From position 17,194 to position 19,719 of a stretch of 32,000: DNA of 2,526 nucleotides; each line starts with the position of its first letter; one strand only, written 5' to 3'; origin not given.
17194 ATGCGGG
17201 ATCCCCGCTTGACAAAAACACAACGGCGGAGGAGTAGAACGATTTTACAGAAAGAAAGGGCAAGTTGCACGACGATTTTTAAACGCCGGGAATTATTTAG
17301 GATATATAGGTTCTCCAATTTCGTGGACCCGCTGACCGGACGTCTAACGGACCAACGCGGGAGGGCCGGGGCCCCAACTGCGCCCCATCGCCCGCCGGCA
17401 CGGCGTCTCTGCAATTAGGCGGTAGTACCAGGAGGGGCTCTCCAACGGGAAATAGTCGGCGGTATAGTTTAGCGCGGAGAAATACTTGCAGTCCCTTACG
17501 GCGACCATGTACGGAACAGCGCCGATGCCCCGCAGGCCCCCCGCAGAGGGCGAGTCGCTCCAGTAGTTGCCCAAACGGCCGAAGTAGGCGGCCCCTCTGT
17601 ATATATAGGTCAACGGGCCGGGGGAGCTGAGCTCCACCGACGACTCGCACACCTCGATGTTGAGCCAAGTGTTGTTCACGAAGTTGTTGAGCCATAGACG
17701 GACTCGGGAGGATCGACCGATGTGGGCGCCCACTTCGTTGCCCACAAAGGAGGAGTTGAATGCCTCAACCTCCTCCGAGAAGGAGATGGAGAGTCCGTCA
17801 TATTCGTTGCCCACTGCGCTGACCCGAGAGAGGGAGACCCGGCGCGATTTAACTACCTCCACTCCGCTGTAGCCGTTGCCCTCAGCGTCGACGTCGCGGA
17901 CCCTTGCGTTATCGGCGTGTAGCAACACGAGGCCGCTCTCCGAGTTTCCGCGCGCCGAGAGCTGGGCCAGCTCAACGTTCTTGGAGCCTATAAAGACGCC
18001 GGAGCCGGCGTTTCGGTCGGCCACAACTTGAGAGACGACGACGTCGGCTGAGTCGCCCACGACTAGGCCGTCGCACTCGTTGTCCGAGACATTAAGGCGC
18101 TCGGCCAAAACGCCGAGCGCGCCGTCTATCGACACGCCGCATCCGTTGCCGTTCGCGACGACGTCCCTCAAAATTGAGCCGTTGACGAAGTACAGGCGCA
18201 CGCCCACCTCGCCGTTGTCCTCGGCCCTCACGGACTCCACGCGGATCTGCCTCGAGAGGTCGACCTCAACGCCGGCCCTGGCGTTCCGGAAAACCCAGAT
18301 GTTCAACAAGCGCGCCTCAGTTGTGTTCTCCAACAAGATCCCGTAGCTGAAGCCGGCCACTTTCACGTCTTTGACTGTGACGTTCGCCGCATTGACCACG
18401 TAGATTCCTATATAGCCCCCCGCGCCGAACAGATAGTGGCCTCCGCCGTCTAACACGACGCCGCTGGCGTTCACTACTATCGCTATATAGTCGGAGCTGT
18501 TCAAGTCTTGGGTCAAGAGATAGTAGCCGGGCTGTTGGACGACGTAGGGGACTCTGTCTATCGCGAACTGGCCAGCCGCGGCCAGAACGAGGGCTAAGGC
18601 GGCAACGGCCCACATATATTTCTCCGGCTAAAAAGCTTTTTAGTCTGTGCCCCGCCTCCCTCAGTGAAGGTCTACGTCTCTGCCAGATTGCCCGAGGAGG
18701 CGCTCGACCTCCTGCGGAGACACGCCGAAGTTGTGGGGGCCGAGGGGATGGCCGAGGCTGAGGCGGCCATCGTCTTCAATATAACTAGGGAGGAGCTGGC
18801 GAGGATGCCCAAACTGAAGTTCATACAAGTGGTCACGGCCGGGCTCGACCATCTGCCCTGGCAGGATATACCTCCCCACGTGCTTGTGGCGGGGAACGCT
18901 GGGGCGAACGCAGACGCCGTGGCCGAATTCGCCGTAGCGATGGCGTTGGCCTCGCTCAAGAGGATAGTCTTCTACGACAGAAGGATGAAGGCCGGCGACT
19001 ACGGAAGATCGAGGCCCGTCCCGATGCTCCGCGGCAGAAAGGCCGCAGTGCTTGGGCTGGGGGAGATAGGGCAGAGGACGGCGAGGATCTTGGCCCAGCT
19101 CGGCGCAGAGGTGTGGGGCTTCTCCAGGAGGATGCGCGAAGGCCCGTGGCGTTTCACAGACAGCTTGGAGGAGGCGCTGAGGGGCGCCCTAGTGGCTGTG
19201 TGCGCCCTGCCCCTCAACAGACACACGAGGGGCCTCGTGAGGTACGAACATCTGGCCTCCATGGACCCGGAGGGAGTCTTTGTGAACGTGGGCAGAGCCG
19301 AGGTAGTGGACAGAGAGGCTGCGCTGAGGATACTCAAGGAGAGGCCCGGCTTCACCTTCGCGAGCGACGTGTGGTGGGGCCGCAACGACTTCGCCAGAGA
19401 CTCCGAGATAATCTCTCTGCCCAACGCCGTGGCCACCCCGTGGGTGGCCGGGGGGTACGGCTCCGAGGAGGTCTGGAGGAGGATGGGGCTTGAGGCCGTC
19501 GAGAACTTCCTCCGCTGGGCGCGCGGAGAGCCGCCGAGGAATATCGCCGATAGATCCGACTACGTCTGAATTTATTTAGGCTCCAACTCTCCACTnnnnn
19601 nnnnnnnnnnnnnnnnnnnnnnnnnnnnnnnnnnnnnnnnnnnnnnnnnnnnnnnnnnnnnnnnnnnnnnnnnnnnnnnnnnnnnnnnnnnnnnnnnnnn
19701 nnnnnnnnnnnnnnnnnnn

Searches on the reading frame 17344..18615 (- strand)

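Call 113: search_protein_families(library=pfam, proteins=[window:17344-18615:-], max_evalue=0.001)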
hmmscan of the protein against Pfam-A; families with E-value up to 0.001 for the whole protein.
window:17344-18615:- (423 aa): 2 families
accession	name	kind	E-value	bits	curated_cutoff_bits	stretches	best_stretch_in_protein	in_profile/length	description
PF05048.19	NosD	-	2.2e-26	93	23.6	2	175-354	32-209/212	Periplasmic copper-binding protein (NosD)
PF13229.12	Beta_helix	-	2.4e-22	79.7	25.9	2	160-311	2-152/158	Right handed beta helix region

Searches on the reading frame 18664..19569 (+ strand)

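Call 113: search_protein_families(library=pfam, proteins=[window:18664-19569:+], max_evalue=0.001)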
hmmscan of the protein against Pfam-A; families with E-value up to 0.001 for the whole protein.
window:18664-19569:+ (301 aa): 2 families
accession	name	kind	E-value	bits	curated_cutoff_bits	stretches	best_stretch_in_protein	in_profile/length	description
PF02826.25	2-Hacid_dh_C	-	4.5e-35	121.1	25.1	1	91-262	1-178/178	D-isomer specific 2-hydroxyacid dehydrogenase, NAD binding domain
PF00389.36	2-Hacid_dh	-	3.3e-13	49.9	24.6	1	26-294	34-132/134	D-isomer specific 2-hydroxyacid dehydrogenase, catalytic domain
